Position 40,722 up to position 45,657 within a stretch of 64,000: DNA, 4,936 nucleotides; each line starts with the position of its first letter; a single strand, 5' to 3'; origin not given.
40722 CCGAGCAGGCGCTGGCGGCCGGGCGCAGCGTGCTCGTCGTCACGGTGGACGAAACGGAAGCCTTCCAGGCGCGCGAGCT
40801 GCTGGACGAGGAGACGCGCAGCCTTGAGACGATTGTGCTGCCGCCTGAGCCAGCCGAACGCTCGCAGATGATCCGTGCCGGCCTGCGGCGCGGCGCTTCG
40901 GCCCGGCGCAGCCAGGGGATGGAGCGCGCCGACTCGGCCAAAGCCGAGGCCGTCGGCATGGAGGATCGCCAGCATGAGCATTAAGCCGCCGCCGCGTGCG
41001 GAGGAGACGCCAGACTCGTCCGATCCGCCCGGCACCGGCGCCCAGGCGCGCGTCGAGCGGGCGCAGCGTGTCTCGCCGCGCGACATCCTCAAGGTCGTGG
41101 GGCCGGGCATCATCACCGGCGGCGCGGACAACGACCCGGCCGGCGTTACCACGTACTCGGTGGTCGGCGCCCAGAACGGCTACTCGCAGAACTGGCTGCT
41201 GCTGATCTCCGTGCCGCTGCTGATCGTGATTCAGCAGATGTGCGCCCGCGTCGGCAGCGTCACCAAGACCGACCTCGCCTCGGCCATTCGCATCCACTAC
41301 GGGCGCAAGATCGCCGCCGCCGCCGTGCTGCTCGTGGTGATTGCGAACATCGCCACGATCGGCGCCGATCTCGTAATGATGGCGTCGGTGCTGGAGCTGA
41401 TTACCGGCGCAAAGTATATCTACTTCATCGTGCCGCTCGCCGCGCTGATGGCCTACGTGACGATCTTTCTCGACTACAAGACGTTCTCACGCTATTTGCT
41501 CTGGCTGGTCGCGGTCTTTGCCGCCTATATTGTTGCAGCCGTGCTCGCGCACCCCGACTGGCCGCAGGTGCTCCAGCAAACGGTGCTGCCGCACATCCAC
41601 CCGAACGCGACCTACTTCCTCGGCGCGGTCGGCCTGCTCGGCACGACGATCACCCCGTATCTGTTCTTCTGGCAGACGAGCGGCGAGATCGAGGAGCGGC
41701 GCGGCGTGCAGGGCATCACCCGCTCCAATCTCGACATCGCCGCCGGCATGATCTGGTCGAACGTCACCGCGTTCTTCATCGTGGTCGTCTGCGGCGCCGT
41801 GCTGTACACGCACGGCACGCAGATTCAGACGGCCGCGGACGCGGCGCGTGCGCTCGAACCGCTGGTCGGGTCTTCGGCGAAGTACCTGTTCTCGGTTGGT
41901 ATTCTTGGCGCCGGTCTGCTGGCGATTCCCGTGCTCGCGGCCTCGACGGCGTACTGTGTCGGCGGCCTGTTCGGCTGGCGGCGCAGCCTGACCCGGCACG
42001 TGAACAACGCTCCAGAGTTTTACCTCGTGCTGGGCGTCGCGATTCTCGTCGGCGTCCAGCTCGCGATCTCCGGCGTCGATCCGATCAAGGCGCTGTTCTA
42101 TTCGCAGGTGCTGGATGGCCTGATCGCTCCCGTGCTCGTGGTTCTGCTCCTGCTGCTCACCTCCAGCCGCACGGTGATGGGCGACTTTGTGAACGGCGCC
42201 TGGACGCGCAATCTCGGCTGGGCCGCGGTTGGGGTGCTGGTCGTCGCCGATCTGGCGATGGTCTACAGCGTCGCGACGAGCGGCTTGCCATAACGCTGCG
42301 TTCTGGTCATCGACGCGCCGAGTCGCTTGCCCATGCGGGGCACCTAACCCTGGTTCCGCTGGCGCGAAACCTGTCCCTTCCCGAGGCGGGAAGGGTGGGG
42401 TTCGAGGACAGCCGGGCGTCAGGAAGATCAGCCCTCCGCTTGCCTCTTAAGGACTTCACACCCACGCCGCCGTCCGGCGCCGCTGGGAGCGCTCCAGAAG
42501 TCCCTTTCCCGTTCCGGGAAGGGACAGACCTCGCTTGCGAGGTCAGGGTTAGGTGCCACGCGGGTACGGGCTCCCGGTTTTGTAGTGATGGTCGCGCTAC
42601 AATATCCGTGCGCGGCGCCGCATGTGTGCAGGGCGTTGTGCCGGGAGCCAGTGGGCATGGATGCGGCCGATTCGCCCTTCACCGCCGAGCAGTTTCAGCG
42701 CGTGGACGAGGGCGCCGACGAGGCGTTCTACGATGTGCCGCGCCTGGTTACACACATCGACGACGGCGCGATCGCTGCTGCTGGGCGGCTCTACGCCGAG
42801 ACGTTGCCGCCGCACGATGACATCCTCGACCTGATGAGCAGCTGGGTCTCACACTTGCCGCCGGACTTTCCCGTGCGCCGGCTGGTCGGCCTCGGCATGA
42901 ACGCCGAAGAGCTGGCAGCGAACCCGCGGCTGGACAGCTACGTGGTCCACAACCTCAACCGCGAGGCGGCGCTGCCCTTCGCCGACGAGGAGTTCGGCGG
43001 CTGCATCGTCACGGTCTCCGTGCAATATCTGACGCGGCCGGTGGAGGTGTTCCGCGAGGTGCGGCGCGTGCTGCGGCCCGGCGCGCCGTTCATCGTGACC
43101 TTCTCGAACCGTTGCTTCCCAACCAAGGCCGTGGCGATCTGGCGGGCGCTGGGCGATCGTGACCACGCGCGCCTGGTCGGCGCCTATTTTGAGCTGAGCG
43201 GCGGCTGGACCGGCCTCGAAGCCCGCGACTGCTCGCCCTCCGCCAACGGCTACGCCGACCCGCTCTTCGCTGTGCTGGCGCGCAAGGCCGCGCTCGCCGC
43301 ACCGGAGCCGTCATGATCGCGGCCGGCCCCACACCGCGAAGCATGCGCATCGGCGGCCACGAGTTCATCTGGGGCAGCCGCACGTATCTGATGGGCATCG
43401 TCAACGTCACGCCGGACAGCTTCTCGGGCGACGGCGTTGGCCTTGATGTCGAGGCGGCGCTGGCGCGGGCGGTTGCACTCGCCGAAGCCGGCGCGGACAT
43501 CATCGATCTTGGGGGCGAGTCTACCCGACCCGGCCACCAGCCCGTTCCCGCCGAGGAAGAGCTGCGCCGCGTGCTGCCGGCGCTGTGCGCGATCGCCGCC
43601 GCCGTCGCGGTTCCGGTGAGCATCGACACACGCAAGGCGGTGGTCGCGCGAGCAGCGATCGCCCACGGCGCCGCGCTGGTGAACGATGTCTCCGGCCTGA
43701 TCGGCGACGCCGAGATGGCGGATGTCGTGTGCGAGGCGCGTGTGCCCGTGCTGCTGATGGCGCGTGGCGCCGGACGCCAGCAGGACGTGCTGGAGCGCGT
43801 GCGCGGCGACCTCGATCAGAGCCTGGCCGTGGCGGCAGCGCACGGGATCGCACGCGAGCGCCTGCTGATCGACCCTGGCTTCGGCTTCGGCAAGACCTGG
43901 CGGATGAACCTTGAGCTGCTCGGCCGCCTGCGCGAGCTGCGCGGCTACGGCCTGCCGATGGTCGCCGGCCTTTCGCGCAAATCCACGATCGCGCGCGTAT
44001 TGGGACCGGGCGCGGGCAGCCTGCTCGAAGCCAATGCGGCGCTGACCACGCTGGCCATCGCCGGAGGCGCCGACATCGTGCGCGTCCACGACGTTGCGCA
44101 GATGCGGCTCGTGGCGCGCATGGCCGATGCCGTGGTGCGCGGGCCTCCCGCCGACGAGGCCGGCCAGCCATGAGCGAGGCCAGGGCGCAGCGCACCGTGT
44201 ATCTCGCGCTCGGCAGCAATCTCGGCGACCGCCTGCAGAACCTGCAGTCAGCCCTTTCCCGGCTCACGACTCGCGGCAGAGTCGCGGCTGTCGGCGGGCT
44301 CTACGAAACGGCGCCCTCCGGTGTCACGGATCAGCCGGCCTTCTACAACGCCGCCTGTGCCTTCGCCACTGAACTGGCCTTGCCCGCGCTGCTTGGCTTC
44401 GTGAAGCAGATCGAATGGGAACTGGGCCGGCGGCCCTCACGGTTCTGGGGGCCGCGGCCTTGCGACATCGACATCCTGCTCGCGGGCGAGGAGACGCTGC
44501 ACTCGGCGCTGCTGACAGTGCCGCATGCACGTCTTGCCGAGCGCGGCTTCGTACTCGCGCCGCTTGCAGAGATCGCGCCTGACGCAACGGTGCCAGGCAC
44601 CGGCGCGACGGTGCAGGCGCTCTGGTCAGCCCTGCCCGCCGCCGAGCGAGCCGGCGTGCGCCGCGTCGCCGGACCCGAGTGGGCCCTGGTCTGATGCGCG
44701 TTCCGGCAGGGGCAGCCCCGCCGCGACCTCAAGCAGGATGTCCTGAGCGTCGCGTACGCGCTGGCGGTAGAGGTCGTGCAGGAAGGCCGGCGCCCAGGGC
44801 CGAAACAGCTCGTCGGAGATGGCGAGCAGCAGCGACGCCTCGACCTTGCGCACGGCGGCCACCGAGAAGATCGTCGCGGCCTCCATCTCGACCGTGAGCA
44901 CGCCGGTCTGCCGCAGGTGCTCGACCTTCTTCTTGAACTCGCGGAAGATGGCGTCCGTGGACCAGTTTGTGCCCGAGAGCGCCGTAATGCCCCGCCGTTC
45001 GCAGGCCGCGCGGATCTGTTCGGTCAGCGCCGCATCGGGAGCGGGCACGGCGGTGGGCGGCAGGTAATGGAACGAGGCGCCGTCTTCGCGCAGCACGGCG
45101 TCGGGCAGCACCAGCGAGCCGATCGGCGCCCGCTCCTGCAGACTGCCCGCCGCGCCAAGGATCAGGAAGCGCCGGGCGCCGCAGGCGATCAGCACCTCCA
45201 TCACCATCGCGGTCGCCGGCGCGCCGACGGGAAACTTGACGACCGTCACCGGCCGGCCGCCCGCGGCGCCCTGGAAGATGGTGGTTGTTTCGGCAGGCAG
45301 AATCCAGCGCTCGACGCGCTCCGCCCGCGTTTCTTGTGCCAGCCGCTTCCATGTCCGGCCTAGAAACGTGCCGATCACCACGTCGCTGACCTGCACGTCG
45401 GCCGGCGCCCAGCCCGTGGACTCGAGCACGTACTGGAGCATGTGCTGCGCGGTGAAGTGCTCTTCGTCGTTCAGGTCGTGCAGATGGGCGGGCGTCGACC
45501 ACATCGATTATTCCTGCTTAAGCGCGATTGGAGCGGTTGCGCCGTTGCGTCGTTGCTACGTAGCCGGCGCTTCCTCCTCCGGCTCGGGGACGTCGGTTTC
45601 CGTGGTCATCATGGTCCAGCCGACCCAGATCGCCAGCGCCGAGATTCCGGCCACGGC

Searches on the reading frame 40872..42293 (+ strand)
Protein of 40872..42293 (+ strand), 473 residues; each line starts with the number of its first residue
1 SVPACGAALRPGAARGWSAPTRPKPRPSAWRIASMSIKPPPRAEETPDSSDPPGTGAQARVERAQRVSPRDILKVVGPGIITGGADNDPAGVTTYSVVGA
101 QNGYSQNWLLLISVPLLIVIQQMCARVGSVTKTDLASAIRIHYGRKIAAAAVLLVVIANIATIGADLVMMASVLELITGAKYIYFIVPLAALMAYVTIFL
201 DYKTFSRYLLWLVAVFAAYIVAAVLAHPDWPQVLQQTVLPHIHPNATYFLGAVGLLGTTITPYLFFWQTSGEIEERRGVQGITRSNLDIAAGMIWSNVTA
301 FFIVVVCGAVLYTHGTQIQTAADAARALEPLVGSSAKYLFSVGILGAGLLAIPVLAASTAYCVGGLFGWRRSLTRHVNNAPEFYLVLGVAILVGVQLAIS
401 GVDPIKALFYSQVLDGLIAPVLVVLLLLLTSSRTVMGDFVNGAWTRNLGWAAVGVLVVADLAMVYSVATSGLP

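Call 37: search_protein_families(library=pfam, proteins=[window:40872-42293:+], max_evalue=0.00001)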
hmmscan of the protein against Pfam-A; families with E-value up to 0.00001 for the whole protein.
window:40872-42293:+ (473 aa): 1 family
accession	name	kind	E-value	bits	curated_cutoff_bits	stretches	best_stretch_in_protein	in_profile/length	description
PF01566.24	Nramp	-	1.7e-84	284.4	29.8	1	92-442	1-356/357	Natural resistance-associated macrophage protein-like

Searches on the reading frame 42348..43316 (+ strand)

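Call 37: search_protein_families(library=pfam, proteins=[window:42348-43316:+], max_evalue=0.00001)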
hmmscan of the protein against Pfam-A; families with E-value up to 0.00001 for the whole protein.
window:42348-43316:+ (322 aa): 1 family
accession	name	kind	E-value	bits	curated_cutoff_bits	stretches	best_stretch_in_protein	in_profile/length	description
PF08241.18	Methyltransf_11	-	3.7e-07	31.1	21.2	1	191-249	39-94/95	Methyltransferase domain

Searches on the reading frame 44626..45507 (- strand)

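Call 37: search_protein_families(library=pfam, proteins=[window:44626-45507:-], max_evalue=0.00001)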
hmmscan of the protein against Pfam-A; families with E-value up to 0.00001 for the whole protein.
window:44626-45507:- (293 aa): 1 family
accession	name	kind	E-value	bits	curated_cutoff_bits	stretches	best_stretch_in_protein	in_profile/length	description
PF01048.26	PNP_UDP_1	-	1.5e-36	126.4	25.1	1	72-261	29-231/233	Phosphorylase superfamily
